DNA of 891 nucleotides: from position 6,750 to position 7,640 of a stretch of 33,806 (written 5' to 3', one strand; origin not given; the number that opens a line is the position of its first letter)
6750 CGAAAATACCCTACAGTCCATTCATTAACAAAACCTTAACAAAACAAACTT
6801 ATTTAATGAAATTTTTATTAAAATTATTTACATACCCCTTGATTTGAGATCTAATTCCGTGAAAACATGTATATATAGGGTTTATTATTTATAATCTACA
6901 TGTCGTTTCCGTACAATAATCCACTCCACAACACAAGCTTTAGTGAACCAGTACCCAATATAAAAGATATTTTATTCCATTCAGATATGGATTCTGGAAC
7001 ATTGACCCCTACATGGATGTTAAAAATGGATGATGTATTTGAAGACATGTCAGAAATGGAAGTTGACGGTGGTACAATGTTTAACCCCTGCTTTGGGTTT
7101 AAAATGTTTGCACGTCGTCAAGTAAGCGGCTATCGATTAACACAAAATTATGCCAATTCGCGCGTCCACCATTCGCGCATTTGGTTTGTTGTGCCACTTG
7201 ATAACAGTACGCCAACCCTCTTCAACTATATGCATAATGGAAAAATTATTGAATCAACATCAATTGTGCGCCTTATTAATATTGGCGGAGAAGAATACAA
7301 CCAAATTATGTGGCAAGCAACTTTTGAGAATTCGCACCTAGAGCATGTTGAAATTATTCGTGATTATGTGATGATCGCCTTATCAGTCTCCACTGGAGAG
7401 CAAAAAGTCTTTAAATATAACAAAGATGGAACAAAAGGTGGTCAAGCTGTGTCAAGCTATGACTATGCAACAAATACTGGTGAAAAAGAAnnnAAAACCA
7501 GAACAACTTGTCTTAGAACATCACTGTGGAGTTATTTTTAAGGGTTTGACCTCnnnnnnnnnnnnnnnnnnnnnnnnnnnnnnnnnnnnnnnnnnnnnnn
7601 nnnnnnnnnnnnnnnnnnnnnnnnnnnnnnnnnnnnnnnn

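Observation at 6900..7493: Stand-alone, divergent Hcp-like gene with no other T6SS genes nearby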

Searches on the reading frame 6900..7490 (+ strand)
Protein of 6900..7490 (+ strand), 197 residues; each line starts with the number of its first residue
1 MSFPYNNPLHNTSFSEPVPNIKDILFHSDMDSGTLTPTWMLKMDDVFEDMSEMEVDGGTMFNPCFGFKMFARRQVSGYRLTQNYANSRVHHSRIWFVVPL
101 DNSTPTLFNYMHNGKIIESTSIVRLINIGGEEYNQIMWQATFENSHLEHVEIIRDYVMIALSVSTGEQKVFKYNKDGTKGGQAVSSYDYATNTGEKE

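Call 4: search_protein_families(library=pfam, proteins=[window:6900-7490:+, window:7017-7490:+], max_evalue=10)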
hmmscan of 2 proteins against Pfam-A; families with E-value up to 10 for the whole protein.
window:6900-7490:+ (197 aa): 1 family
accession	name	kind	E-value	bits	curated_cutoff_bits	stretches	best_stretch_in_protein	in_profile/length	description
PF05638.18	T6SS_HCP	-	0.00013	22.7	23.5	1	79-152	38-109/129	Type VI secretion system effector, Hcp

window:7017-7490:+ (158 aa): 1 family
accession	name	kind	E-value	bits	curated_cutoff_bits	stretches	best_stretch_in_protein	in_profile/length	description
PF05638.18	T6SS_HCP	-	9.7e-05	23.1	23.5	1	40-113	38-109/129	Type VI secretion system effector, Hcp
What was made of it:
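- On Hcp/TssD (PF05638 T6SS_HCP; TIGR03344): PF05638: 22.7 bits against a cut-off of 23.5, E=1.3e-4 (call 4).
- On Phage/eCIS tail tube (T4 gp19-like, Afp1/Pvc1-like): No Pfam tube family hit at E<=10 (call 4).
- On FliX (class II flagellar assembly regulator, Pfam FliX family): hmmscan against Pfam at E<=10 returned only T6SS_HCP (call 4).
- Closest known: FliX, the trans-acting partner of FlbD in Caulobacter crescentus. Different: No sequence or family relationship: only T6SS_HCP is hit even at E<=10 (call 4).
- Checked: Pfam PF05638 T6SS_HCP: E=1.3e-4, 22.7 bits against a 23.5 cut-off (call 4).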

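Call 7: search_protein_families(library=ncbifam, proteins=[window:6900-7490:+], max_evalue=10)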
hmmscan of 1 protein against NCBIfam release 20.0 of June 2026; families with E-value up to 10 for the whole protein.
window:6900-7490:+ (197 aa): 1 family
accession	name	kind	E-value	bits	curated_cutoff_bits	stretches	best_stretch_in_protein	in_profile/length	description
TIGR03344.1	VI_effect_Hcp1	subfamily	0.0018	18.2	58.9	1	84-152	58-125/167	type VI secretion system tube protein TssD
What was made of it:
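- On Hcp/TssD (PF05638 T6SS_HCP; TIGR03344): TIGR03344: 18.2 against 58.9 (call 7).
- Closest known: T6SS inner-tube protein Hcp/TssD. Different: Sub-threshold on PF05638 and TIGR03344 (calls 4, 7).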

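Call 8: find_homologous_proteins(query=window:6900-7490:+, max_evalue=0.01)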
Query window:6900-7490:+ (197 aa): 16 proteins with E <= 0.01 among 33 candidates.
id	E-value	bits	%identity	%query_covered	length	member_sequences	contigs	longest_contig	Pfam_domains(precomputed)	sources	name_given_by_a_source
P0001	2.4e-126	437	96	100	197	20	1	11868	-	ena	-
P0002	5.2e-121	420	91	99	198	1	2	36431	-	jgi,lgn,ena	jgi:hypothetical protein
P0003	5.9e-113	393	84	100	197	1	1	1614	-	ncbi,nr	ncbi:MAG: hypothetical protein Q8K36_03870 [Alphaproteobacteria bacterium]|nr:hypothetical protein [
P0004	3.3e-96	339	74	99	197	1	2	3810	-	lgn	-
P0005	1.1e-91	324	72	97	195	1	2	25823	-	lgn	-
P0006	7.2e-90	318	72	96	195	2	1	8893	-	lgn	-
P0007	4.3e-89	315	72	97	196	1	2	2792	-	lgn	-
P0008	7.1e-88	311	71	96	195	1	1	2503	-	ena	-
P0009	3.0e-86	306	68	97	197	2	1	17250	-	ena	-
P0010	1.2e-84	301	70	97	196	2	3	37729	-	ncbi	ncbi:MAG: hypothetical protein NEHIOOID_01382 [Holosporales bacterium]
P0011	1.8e-84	300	69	97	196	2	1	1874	-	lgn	-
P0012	2.4e-84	300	68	97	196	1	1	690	-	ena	-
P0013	3.1e-84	300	69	97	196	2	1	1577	-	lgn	-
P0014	8.6e-82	292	67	97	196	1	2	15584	-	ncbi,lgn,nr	ncbi:MAG: hypothetical protein KBD31_02020 [Proteobacteria bacterium]|nr:hypothetical protein [Pseud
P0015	9.7e-82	291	65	96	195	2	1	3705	-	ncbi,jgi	jgi:hypothetical protein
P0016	1.1e-69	252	62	92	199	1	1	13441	-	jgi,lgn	jgi:hypothetical protein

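Call 9: search_solved_structures(query=window:6900-7490:+, max_evalue=10, show_alignments=3)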
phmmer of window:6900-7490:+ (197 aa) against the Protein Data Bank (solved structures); distinct sequences matched with E-value up to 10: 5.
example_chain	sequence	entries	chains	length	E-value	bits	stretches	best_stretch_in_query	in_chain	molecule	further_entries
5xeu_A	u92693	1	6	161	0.0039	20.2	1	86-192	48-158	Hcp1 family type VI secretion system effector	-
5xhh_A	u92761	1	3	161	0.0049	19.9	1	86-192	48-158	Hcp1 family type VI secretion system effector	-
3vsf_A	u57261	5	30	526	0.073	16.1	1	56-112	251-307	Ricin B lectin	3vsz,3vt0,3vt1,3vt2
9qpe_A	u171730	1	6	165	0.075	16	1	87-192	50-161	Hcp family type VI secretion system effector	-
1of5_A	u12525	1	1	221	0.13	15.2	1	71-104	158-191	MRNA EXPORT FACTOR MEX67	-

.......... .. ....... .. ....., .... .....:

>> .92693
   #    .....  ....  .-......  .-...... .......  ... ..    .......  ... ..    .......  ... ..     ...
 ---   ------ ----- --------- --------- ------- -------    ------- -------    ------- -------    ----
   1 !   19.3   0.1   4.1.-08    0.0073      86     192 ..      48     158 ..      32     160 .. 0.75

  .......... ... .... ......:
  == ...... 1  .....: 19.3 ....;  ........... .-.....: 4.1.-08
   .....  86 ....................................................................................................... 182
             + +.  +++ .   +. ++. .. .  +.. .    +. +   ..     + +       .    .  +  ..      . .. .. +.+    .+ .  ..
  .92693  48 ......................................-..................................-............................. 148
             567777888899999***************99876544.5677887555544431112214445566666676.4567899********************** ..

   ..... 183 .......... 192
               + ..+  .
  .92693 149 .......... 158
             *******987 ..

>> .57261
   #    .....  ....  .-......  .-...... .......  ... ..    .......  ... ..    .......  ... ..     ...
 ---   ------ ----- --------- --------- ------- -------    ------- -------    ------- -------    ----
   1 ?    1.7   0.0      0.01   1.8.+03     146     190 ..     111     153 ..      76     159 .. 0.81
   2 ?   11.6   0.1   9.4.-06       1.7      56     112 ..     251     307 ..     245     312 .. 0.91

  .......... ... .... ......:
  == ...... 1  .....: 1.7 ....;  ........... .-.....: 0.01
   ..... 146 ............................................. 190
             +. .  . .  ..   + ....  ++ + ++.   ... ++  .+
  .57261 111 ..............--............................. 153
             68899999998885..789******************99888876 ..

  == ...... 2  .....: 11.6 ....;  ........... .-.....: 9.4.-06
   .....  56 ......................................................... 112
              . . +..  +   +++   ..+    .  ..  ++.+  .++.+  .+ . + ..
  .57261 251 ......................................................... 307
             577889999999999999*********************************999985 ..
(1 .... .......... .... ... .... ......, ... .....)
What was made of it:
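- Closest known: T6SS inner-tube protein Hcp/TssD. Same: The shared sequence blocks around the helix (PLD.STP.LF) and the C-terminal hairpin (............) are recognisable (call 9).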

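Call 13: find_encoding_contigs(protein=P0010, flank=10000, max_places=3)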
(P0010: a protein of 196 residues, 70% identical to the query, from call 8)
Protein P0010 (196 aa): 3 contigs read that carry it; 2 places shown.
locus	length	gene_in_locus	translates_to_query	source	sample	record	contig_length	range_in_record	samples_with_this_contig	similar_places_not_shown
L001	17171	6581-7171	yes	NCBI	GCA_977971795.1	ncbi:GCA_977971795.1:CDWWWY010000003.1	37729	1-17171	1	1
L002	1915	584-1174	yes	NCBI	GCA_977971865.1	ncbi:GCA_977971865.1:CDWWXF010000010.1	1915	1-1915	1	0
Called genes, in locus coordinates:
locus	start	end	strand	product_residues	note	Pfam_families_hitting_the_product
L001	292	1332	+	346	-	PF00154:RecA_N, PF06745:ATPase, PF08423:Rad51, PF13481:AAA_25 (faint), PF27531:MT3502_N, PF21096:RecA_C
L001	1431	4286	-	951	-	-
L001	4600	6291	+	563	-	-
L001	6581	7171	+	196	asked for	-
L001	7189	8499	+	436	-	PF00158:Sigma54_activat, PF14532:Sigma54_activ_2, PF07724:AAA_2 (weak), PF07726:AAA_3 (faint), PF07728:AAA_5, PF25601:AAA_lid_14, PF02954:HTH_8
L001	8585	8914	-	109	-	PF01521:Fe-S_biosyn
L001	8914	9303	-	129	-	PF01592:NifU_N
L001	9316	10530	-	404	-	PF00266:Aminotran_5, PF01212:Beta_elim_lyase, PF01041:DegT_DnrJ_EryC1 (weak)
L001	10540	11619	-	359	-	PF00155:Aminotran_1_2 (weak), PF00266:Aminotran_5, PF01212:Beta_elim_lyase (faint)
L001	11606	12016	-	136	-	PF02082:Rrf2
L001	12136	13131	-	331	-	PF25973:BSH_CzcB (weak), PF25917:BSH_RND, PF25984:BSH_YknX (weak)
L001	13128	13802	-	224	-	PF02463:SMC_N (weak), PF00005:ABC_tran, PF13304:AAA_21 (faint)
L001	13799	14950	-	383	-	PF12704:MacB_PCD, PF02687:FtsX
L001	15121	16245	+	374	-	-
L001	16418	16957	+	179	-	-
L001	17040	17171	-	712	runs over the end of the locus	PF01966:HD, PF13328:HD_4, PF04607:RelA_SpoT, PF02824:TGS, PF19296:RelA_AH, PF28438:RelA_RIS, PF13291:ACT_4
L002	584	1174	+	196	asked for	-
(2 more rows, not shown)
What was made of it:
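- The pairing with flbD survives rearrangements that separate flhA (call 13).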

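Call 14: find_encoding_contigs(protein=P0016, flank=8000, max_places=2)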
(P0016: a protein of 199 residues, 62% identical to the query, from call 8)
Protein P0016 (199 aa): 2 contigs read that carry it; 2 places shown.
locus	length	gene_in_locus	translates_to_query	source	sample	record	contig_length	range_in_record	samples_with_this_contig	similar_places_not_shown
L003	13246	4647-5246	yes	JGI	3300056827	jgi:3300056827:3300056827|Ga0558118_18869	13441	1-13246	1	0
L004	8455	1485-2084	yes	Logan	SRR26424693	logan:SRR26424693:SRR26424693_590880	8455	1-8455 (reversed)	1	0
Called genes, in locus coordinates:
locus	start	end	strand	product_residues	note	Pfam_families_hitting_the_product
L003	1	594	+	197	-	?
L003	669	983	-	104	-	PF02575:YbaB_DNA_bd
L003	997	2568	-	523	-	PF05496:RuvB_N (faint), PF13177:DNA_pol3_delta2, PF00004:AAA, PF07728:AAA_5 (weak), PF13401:AAA_22 (weak), PF22608:DNAX_ATPase_lid, PF12169:DNA_pol3_gamma3, PF12362:DUF3646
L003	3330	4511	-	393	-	PF00108:Thiolase_N, PF02803:Thiolase_C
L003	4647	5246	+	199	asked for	-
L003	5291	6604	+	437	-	PF07726:AAA_3 (faint), PF00158:Sigma54_activat, PF14532:Sigma54_activ_2, PF00004:AAA (faint), PF07724:AAA_2 (weak), PF07728:AAA_5, PF25601:AAA_lid_14, PF02954:HTH_8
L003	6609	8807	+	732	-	PF00771:FHIPEP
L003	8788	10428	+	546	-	PF13231:PMT_2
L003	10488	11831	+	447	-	PF18073:Zn_ribbon_LapB, PF13481:AAA_25, PF03796:DnaB_C (weak), PF06745:ATPase, PF09848:SLFN-g3_helicase (weak), PF13401:AAA_22 (weak), PF13541:ChlI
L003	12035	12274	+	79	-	PF01722:BolA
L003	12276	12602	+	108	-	PF00462:Glutaredoxin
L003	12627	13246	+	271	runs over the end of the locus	?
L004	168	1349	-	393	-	PF00108:Thiolase_N, PF02803:Thiolase_C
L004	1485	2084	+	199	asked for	-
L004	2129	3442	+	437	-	PF07726:AAA_3 (faint), PF00158:Sigma54_activat, PF14532:Sigma54_activ_2, PF00004:AAA (faint), PF07724:AAA_2 (weak), PF07728:AAA_5, PF25601:AAA_lid_14, PF02954:HTH_8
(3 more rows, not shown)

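Call 15: find_encoding_contigs(protein=P0005, flank=8000, max_places=2)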
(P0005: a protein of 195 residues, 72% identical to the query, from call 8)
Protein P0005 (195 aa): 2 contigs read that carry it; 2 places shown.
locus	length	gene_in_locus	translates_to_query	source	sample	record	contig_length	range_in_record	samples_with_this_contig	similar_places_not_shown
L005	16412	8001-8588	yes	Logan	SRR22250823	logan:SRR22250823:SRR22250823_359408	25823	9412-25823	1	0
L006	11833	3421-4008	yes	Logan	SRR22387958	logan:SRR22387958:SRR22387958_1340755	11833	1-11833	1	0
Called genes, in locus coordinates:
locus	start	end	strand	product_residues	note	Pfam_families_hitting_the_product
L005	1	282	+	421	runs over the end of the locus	PF07690:MFS_1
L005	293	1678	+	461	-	PF00206:Lyase_1, PF10415:FumaraseC_C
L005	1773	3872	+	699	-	PF17191:RecG_wedge, PF04851:ResIII, PF00270:DEAD, PF00271:Helicase_C, PF22590:Cas3-like_C_2 (weak), PF19833:RecG_dom3_C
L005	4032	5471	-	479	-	PF00884:Sulfatase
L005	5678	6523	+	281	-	PF04333:MlaA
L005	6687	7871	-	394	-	PF00108:Thiolase_N, PF02803:Thiolase_C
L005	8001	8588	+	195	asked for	-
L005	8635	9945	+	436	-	PF00158:Sigma54_activat, PF14532:Sigma54_activ_2, PF00004:AAA (faint), PF07724:AAA_2 (weak), PF07726:AAA_3 (faint), PF07728:AAA_5, PF25601:AAA_lid_14, PF02954:HTH_8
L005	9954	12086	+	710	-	PF00771:FHIPEP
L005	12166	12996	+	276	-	-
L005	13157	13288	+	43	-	-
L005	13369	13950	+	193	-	PF00153:Mito_carr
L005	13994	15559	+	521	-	PF00133:tRNA-synt_1, PF01406:tRNA-synt_1e, PF09334:tRNA-synt_1g, PF00133:tRNA-synt_1, PF01406:tRNA-synt_1e (weak), PF19303:Anticodon_3, PF08264:Anticodon_1 (weak)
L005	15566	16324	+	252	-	PF01513:NAD_kinase, PF20143:NAD_kinase_C (weak)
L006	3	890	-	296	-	?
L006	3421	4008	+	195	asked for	-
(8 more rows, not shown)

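Call 16: find_encoding_contigs(protein=P0014, flank=8000, max_places=2)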
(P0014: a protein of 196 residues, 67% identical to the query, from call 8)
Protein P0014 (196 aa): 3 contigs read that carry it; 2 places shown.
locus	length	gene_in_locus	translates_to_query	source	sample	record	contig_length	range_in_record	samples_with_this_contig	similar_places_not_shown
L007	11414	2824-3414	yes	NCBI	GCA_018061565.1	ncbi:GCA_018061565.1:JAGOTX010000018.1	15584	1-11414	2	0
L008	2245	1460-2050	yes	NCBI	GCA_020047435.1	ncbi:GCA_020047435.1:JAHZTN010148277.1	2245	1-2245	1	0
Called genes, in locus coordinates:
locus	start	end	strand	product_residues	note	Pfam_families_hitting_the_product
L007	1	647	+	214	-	?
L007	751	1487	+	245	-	PF13340:DUF4096, PF01609:DDE_Tnp_1, PF13612:DDE_Tnp_1_3 (weak), PF13586:DDE_Tnp_1_2 (weak)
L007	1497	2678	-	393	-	PF00108:Thiolase_N, PF02803:Thiolase_C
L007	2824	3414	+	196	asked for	-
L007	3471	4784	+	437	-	PF00004:AAA (faint), PF00158:Sigma54_activat, PF14532:Sigma54_activ_2, PF07724:AAA_2, PF07726:AAA_3 (weak), PF07728:AAA_5, PF25601:AAA_lid_14, PF02954:HTH_8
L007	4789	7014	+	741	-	PF00771:FHIPEP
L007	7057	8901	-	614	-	-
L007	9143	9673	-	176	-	PF00293:NUDIX (faint)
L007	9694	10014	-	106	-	PF00462:Glutaredoxin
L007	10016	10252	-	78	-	PF01722:BolA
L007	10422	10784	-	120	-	PF00825:Ribonuclease_P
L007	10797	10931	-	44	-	PF00468:Ribosomal_L34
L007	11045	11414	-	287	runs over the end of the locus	PF01464:SLT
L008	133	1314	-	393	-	PF00108:Thiolase_N, PF02803:Thiolase_C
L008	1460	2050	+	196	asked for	-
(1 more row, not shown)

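Call 17: predict_structure(alignment_id=A1)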
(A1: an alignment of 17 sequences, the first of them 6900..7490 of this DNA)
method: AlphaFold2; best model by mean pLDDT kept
length: 197 residues; sequences in the alignment: 17
mean_pLDDT: 69.7   pTM: 0.66
mean pLDDT of the five models: 69.7, 68.0, 66.2, 66.0, 36.0
residues with pLDDT >= 90: 0; 70-90: 117; 50-70: 42; < 50: 38
segments of 3 or more residues with pLDDT < 50: 1-14, 30-34, 72-90
pLDDT, mean of each block of 10 residues (from residue 1): 41 61 69 61 73 63 79 44 41 79 81 84 77 76 84 87 79 80 74 60
secondary structure, 60 per line:
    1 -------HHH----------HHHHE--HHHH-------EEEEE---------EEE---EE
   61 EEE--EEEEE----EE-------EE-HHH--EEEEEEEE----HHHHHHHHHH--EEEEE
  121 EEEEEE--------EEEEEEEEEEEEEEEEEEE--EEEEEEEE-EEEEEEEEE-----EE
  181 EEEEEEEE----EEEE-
elements in order: H21-24 H28-31 E39-43 E53-55 E59-63 E66-70 E92-99 H104-113 E116-126 E135-153 E156-163 E165-173 E179-188 E193-196

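Call 20: search_protein_representatives(alignment_id=A1)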
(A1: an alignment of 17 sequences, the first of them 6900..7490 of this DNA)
Query: 17 sequences, 195 profile positions. Proteins with E-value up to 0.001 (for the whole library): 93; up to 1e-10: 31; up to 1e-30: 2. The best 93 are listed.
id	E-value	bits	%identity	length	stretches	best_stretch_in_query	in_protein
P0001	4.5e-111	385.5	-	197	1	2-193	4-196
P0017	6.3e-40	153.3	-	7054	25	156-190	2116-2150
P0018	1.4e-22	96.7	-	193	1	24-191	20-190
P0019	8.4e-21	90.9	-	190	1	31-189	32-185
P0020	5.3e-19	85.0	-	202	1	5-191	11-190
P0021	1.7e-18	83.4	-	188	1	32-191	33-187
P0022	1.3e-16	77.2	-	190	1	29-191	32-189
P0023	1.8e-16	76.8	-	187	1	16-191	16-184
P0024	4.3e-15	72.3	-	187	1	26-188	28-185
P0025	2.1e-14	70.1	-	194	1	11-192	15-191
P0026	6.6e-14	68.4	-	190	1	26-190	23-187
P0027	9.6e-14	67.9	-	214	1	33-189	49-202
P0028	3.8e-13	65.9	-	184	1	30-192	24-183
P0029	4.7e-13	65.6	-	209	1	33-188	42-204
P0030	9.2e-13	64.7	-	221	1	27-192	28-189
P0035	1.7e-12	63.8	-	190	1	33-191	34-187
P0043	2.7e-11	59.9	-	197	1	9-188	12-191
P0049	6.4e-10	55.4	-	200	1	31-184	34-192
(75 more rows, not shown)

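Call 22: fold_search(model_id=the predicted structure, library=pdb)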
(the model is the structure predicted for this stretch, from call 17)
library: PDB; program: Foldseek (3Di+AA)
matches with E <= 10: 907; with E <= 0.001: 57
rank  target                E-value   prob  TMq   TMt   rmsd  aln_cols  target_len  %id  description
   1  8yun_B                5.2e-10  1.00  0.57  0.76   4.1       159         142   18  The crystal structure of HNBP001-HCP (released 2025-07-02)
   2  8yun_E                8.1e-10  1.00  0.56  0.74   3.6       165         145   17  The crystal structure of HNBP001-HCP (released 2025-07-02)
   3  8yun_G                8.1e-10  1.00  0.56  0.74   3.6       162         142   18  The crystal structure of HNBP001-HCP (released 2025-07-02)
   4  8yun_F                1.1e-09  1.00  0.56  0.76   4.2       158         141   18  The crystal structure of HNBP001-HCP (released 2025-07-02)
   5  4w64_C                1.1e-09  1.00  0.59  0.68   5.1       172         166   15  Hcp1 protein from Acinetobacter baumannii AB0057 (released 2015-07-01)
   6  8yun_C                1.3e-09  1.00  0.57  0.77   3.4       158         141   18  The crystal structure of HNBP001-HCP (released 2025-07-02)
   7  4tv4_B                1.5e-09  1.00  0.57  0.77   4.1       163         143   18  Crystal structure of a Putative uncharacterized protein from Burkholderia pseudomallei (released 2014-07-30)
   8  8yun_A                1.8e-09  1.00  0.57  0.77   4.1       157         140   18  The crystal structure of HNBP001-HCP (released 2025-07-02)
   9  4tv4_C                1.8e-09  1.00  0.55  0.72   4.6       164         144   18  Crystal structure of a Putative uncharacterized protein from Burkholderia pseudomallei (released 2014-07-30)
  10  8yun_J                2.0e-09  1.00  0.57  0.77   3.4       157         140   18  The crystal structure of HNBP001-HCP (released 2025-07-02)
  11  8yun_D                2.4e-09  1.00  0.57  0.76   3.4       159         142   18  The crystal structure of HNBP001-HCP (released 2025-07-02)
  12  3eaa_A                2.7e-09  1.00  0.56  0.66   5.0       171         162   13  Structure of a type six secretion system protein (released 2009-08-25)
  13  4tv4_A                3.0e-09  1.00  0.57  0.75   4.2       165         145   18  Crystal structure of a Putative uncharacterized protein from Burkholderia pseudomallei (released 2014-07-30)
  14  4w64_A                1.0e-08  1.00  0.56  0.64   5.2       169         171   15  Hcp1 protein from Acinetobacter baumannii AB0057 (released 2015-07-01)
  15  5xhh_A                2.8e-08  1.00  0.57  0.73   4.3       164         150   18  crystal structure of Hcp1 from Salmonella typhimurium (released 2018-03-07)
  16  4w64_B                4.1e-08  1.00  0.54  0.65   5.5       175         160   13  Hcp1 protein from Acinetobacter baumannii AB0057 (released 2015-07-01)
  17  1y12_A                5.3e-08  1.00  0.55  0.66   5.0       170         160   14  Structure of a hemolysin-coregulated protein from Pseudomonas aeruginosa (released 2005-01-25)
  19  1y12_C                6.7e-08  1.00  0.56  0.67   5.1       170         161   15  Structure of a hemolysin-coregulated protein from Pseudomonas aeruginosa (released 2005-01-25)
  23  1y12_B                1.4e-07  1.00  0.55  0.68   5.4       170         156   14  Structure of a hemolysin-coregulated protein from Pseudomonas aeruginosa (released 2005-01-25)
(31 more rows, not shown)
